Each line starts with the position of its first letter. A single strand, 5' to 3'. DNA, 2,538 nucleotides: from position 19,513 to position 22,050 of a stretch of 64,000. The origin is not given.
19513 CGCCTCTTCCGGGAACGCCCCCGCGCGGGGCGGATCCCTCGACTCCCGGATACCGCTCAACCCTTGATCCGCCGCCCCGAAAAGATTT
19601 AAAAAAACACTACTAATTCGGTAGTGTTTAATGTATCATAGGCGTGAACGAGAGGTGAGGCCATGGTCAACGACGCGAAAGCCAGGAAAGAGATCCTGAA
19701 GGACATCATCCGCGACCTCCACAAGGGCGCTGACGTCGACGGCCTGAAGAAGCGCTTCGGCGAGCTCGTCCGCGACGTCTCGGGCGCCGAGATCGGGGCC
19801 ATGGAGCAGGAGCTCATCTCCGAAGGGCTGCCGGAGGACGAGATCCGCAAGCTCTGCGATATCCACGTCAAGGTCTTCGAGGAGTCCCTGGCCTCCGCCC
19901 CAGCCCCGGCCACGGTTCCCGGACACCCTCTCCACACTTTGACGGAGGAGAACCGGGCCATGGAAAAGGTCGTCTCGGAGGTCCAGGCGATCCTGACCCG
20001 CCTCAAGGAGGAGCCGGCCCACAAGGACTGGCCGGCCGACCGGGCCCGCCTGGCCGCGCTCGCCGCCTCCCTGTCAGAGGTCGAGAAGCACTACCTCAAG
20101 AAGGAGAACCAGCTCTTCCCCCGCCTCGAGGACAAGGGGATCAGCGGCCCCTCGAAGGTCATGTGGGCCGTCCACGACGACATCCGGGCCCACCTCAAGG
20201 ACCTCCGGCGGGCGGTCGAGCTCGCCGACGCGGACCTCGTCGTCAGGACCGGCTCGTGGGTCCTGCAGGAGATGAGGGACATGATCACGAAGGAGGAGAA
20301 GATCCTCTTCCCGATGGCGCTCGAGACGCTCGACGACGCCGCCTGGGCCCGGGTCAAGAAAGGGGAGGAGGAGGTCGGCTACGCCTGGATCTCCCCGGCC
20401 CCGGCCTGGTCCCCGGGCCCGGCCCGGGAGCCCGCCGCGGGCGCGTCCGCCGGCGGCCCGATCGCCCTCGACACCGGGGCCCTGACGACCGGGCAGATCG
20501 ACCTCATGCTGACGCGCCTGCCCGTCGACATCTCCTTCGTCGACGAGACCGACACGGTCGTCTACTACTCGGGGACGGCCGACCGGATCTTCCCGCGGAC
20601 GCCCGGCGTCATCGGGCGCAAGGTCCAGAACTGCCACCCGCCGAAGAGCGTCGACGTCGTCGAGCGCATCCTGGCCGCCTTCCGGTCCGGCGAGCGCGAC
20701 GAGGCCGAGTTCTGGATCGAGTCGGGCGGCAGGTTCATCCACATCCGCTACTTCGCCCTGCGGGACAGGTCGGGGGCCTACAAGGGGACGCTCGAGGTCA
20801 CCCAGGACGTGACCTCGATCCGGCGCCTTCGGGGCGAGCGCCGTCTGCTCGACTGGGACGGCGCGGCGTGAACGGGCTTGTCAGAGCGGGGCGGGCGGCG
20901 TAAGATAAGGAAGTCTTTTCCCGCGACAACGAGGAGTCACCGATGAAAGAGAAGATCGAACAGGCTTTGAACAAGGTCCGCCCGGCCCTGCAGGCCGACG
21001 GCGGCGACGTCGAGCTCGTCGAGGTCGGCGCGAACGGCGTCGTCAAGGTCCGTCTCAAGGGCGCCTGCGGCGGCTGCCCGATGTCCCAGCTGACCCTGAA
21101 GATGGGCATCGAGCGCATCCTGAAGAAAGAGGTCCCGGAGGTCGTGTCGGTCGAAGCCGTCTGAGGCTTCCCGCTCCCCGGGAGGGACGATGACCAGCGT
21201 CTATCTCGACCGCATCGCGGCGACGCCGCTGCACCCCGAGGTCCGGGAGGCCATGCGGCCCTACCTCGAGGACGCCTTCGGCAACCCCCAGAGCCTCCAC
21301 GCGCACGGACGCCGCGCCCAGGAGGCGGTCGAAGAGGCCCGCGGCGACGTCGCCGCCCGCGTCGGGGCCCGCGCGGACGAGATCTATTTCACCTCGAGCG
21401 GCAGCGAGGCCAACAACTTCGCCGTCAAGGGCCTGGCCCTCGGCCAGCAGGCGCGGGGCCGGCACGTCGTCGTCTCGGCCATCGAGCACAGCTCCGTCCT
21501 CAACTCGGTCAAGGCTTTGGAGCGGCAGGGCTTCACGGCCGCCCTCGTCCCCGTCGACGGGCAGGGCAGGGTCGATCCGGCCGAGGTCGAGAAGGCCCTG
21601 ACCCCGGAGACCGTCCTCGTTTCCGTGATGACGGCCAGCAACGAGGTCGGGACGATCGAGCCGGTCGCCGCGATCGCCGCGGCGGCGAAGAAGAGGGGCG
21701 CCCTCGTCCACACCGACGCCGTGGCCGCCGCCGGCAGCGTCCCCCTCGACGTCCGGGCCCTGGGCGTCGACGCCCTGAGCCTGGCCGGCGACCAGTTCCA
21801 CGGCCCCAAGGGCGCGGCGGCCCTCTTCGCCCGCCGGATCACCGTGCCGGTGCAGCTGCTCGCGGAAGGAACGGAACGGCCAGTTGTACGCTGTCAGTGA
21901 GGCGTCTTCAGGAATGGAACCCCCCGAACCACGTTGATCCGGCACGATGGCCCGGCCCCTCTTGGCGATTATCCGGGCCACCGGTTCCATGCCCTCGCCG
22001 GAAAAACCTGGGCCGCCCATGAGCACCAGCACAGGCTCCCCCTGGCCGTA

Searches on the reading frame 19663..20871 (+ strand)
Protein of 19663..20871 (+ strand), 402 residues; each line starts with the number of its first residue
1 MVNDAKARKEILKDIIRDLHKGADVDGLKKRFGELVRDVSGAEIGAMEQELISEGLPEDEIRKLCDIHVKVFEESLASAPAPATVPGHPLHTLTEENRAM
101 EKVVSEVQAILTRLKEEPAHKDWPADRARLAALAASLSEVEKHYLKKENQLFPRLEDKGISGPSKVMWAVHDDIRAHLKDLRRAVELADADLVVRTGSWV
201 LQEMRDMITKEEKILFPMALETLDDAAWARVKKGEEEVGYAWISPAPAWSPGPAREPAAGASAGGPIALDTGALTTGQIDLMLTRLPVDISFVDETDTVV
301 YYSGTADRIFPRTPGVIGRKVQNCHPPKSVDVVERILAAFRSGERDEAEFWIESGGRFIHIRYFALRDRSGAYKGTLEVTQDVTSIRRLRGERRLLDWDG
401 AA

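Call 20: find_encoding_contigs(protein=window:19663-20871:+, flank=10000, max_places=6)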
Protein window:19663-20871:+ (402 aa): 2 contigs read that carry it; 2 places shown.
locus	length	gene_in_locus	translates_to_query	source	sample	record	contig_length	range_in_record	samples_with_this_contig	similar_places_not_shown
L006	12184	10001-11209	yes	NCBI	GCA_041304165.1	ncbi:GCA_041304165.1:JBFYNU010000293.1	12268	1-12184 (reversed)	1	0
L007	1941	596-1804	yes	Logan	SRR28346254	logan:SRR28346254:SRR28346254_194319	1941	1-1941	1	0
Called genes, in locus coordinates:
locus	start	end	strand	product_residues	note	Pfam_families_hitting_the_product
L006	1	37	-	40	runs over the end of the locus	?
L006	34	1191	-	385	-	PF01926:MMR_HSR1 (weak), PF02824:TGS (faint), PF06071:YchF-GTPase_C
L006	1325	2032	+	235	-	PF10502:Peptidase_S26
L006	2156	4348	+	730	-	PF23139:OB_YrrC, PF14520:HHH_5 (faint), PF14490:HHH_RecD2, PF13086:AAA_11 (faint), PF13245:AAA_19, PF13604:AAA_30, PF18335:SH3_13, PF13538:UvrD_C_2, +2 more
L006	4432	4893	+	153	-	PF02915:Rubrerythrin (faint)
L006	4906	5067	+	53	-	PF00301:Rubredoxin, PF21349:RUBY_RBDX (faint)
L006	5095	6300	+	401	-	PF07992:Pyr_redox_2, PF13450:NAD_binding_8 (faint), PF00070:Pyr_redox, PF18267:Rubredoxin_C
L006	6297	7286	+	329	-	-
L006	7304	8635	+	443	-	PF00709:Adenylsucc_synt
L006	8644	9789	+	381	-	PF01168:Ala_racemase_N, PF00842:Ala_racemase_C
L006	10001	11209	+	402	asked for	PF04282:DUF438, PF01814:Hemerythrin, PF13596:PAS_10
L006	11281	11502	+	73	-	PF01106:NifU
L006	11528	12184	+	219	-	?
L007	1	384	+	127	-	?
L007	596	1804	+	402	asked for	PF04282:DUF438, PF01814:Hemerythrin, PF13596:PAS_10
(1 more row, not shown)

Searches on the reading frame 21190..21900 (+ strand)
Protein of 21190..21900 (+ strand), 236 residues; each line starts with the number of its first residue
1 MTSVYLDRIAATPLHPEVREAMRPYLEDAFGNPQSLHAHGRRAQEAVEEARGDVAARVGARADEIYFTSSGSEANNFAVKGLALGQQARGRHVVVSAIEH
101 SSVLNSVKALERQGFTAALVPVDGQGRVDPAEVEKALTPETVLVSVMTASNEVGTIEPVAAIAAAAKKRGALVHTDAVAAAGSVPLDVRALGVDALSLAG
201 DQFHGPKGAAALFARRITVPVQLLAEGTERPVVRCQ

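Call 33: find_encoding_contigs(protein=window:21190-21900:+, flank=3000, max_places=6)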
Protein window:21190-21900:+ (236 aa): no gene with exactly this product is on record in the collection.
